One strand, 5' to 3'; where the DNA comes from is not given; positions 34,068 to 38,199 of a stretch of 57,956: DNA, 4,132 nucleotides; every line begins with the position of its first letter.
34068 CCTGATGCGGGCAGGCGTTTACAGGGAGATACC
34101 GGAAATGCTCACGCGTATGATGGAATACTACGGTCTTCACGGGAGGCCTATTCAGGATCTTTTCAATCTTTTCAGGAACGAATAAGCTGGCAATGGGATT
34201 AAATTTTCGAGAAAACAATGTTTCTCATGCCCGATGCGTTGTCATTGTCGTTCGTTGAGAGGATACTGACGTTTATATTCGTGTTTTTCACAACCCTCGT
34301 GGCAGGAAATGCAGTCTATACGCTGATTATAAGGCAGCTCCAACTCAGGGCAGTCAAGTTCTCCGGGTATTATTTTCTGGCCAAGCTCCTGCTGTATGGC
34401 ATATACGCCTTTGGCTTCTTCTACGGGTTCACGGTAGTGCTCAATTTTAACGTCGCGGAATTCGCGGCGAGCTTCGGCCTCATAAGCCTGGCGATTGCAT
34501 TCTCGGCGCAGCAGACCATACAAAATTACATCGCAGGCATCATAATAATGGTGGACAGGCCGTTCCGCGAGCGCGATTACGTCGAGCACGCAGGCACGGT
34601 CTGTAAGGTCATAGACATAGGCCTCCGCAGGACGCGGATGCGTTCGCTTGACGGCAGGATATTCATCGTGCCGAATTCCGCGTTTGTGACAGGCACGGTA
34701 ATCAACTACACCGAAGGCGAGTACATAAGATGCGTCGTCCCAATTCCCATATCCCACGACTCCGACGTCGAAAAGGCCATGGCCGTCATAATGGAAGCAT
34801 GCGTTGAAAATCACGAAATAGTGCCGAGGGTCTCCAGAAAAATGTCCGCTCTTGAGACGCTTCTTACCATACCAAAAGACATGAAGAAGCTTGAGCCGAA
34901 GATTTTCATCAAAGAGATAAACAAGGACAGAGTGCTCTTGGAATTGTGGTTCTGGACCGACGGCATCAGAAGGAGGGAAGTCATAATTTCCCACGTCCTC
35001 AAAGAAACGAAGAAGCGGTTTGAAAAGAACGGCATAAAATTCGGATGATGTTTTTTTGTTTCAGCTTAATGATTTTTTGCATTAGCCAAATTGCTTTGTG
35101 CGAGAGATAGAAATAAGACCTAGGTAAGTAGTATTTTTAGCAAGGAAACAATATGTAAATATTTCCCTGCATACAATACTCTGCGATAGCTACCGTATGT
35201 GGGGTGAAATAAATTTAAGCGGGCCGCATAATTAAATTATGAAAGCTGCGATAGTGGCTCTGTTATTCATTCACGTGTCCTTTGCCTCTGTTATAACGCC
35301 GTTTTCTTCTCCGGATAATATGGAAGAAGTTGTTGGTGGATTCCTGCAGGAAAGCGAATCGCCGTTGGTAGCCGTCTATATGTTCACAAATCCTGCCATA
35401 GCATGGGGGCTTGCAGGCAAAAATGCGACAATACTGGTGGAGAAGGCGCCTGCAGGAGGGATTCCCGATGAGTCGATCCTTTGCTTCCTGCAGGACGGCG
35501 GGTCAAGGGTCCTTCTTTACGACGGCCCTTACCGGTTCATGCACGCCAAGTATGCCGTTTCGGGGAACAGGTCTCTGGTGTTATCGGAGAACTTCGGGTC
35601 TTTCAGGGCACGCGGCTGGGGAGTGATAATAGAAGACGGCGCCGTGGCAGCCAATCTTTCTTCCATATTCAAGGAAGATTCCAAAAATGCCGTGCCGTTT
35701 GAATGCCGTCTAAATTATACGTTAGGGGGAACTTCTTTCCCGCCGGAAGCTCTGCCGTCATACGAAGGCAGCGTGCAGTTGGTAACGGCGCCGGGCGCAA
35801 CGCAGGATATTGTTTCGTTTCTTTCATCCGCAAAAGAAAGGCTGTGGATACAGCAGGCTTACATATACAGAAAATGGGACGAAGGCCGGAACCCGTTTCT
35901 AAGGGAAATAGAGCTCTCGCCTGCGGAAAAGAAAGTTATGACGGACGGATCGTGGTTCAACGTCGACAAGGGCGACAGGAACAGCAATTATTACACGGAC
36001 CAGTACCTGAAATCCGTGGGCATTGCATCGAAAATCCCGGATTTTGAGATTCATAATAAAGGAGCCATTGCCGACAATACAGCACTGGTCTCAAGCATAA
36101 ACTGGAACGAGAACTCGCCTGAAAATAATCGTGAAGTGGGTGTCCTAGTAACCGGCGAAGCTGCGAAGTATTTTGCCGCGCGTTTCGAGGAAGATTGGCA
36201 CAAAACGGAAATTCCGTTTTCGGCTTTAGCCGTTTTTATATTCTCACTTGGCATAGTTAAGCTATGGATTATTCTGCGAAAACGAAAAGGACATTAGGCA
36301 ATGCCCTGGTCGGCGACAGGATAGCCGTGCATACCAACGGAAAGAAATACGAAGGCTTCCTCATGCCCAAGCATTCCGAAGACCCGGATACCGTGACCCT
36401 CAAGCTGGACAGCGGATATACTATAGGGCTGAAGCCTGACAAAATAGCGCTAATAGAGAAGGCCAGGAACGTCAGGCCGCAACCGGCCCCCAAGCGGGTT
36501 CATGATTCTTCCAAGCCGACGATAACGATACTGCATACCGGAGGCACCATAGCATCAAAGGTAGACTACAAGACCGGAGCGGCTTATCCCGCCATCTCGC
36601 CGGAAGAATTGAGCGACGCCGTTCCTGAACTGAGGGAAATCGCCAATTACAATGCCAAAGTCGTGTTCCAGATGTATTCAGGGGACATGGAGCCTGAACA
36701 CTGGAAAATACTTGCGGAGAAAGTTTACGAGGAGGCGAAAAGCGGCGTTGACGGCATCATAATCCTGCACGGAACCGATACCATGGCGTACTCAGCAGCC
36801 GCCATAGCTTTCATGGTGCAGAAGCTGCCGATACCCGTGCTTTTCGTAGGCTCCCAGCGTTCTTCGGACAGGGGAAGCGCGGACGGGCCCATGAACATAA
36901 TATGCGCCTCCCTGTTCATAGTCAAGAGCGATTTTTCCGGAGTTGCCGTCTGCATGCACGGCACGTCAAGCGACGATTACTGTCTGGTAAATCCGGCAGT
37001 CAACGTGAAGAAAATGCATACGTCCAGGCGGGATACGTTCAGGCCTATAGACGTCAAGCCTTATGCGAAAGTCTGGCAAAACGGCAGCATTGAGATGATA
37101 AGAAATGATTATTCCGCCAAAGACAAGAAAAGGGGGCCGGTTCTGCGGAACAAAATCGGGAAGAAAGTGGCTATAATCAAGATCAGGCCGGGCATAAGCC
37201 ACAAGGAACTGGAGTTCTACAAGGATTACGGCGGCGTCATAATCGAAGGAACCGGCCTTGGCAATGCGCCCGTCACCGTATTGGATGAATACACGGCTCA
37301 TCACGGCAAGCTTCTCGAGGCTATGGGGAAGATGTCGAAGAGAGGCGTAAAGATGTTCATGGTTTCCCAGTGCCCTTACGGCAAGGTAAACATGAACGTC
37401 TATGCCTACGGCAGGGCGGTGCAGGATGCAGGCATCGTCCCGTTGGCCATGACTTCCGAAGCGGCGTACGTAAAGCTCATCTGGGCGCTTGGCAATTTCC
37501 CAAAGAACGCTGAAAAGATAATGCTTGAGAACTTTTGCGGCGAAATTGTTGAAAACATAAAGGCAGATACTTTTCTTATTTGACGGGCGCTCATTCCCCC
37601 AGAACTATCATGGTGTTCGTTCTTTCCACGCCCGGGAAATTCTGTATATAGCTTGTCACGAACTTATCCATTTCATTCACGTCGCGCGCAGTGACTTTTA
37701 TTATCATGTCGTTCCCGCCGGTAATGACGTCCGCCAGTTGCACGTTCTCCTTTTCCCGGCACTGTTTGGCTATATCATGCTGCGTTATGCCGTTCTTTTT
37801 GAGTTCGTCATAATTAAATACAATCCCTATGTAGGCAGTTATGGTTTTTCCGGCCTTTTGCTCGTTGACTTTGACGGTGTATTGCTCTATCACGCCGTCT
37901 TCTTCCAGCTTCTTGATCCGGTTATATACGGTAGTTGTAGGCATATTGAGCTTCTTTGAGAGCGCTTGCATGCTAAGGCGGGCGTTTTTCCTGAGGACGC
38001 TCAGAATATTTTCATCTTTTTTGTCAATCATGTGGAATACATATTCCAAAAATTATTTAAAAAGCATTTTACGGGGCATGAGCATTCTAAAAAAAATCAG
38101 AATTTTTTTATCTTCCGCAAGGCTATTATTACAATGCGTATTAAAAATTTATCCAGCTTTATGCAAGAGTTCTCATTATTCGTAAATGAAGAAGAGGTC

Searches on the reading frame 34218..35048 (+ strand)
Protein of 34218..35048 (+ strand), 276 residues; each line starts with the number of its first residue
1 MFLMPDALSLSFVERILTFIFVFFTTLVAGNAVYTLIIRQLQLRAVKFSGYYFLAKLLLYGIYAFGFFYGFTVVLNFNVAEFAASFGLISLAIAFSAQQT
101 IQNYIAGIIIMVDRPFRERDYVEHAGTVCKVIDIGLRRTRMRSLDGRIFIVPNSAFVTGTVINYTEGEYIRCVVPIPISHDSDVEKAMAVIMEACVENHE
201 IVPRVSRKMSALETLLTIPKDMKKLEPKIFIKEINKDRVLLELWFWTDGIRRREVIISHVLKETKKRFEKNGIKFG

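Call 22: search_protein_families(library=pfam, max_evalue=0.001, proteins=[window:34218-35048:+])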
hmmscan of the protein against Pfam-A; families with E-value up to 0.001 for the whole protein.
window:34218-35048:+ (276 aa): 2 families
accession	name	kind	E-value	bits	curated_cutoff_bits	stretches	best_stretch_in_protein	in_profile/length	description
PF00924.24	MS_channel_2nd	-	5.1e-19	68.6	20.2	1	100-165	2-67/68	Mechanosensitive ion channel, beta-domain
PF21082.3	MS_channel_3rd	-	9.1e-06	26.5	21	1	173-275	2-88/88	Mechanosensitive ion channel MscS, C-terminal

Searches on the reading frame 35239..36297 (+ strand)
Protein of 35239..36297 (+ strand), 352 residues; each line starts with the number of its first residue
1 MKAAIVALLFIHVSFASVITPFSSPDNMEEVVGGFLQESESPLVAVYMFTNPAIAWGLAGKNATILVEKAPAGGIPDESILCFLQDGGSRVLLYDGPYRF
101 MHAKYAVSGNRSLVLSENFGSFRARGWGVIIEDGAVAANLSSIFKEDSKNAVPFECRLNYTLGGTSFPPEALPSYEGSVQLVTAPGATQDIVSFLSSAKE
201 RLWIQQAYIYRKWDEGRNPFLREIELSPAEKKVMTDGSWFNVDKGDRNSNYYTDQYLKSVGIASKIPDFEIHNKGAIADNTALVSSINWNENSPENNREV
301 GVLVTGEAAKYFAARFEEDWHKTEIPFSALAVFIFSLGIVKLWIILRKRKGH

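Call 22: search_protein_families(library=pfam, max_evalue=0.001, proteins=[window:35239-36297:+])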
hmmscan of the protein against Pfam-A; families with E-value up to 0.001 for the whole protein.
window:35239-36297:+ (352 aa): 1 family
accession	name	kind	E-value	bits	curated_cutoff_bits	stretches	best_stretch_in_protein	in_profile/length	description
PF13091.12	PLDc_2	-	9.6e-14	51.8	27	1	192-320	2-132/132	PLD-like domain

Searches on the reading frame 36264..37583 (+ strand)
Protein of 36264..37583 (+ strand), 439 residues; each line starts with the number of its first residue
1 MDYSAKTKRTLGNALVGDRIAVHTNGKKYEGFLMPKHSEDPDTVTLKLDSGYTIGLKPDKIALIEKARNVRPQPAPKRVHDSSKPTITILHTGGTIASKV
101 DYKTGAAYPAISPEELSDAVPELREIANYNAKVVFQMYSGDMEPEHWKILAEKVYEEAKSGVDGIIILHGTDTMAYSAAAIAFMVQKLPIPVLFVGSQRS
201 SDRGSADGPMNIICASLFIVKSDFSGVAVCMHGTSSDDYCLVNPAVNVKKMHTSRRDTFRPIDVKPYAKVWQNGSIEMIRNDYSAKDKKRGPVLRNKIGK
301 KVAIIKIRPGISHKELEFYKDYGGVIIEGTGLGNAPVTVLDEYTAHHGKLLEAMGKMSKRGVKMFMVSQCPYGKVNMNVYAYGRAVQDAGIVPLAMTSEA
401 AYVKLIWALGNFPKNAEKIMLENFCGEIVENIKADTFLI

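Call 22: search_protein_families(library=pfam, max_evalue=0.001, proteins=[window:36264-37583:+])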
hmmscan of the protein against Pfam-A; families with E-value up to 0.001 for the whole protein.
window:36264-37583:+ (439 aa): 3 families
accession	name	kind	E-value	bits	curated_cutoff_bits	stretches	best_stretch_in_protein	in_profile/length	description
PF00710.25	Asparaginase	-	5.4e-58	196.1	22.5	1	87-281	2-190/193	Asparaginase, N-terminal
PF17763.6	Asparaginase_C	-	5.9e-19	68.6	34.6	1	301-413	1-105/114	Glutaminase/Asparaginase C-terminal domain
PF18195.6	GatD_N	-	3.1e-15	55.7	25.7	1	16-65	3-52/54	GatD N-terminal domain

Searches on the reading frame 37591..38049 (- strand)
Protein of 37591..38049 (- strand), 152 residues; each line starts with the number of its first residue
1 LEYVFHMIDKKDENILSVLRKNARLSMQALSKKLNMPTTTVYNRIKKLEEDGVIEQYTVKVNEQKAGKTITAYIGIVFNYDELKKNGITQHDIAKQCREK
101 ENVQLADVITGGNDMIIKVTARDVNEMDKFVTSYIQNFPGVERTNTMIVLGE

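Call 22: search_protein_families(library=pfam, max_evalue=0.001, proteins=[window:37591-38049:-])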
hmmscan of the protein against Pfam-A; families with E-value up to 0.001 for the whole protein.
window:37591-38049:- (152 aa): 11 families
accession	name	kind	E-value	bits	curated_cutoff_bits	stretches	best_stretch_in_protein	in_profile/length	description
PF13412.12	HTH_24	-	2.7e-17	62.5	21.9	1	9-55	2-48/48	Winged helix-turn-helix DNA-binding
PF01037.27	AsnC_trans_reg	-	3.1e-14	53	25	1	89-151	10-72/73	Lrp/AsnC ligand binding domain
PF13404.12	HTH_AsnC-type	-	1.1e-11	44.8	27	1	8-49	1-42/42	AsnC-type helix-turn-helix domain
PF08279.18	HTH_11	-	8.8e-08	32.4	25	1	13-53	3-44/55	HTH domain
PF12802.13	MarR_2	-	2.4e-05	24.9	27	1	15-56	10-52/61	MarR family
PF01047.28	MarR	-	3.1e-05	24.2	24.6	1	15-56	8-49/59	MarR family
PF01978.25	TrmB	-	3.3e-05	24.1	25.6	1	15-57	13-55/68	Sugar-specific transcriptional regulator TrmB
PF12840.13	HTH_20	-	4.2e-05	23.9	27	1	15-56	9-50/51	Helix-turn-helix domain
PF09339.16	HTH_IclR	-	7.1e-05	22.9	22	1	15-56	8-50/52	IclR helix-turn-helix domain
PF25212.1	HVO_A0114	-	0.00012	22.2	27.6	1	4-56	16-68/84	HVO_A0114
PF13384.12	HTH_23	-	0.0005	20.2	24.6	0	18-53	10-46/50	Homeodomain-like domain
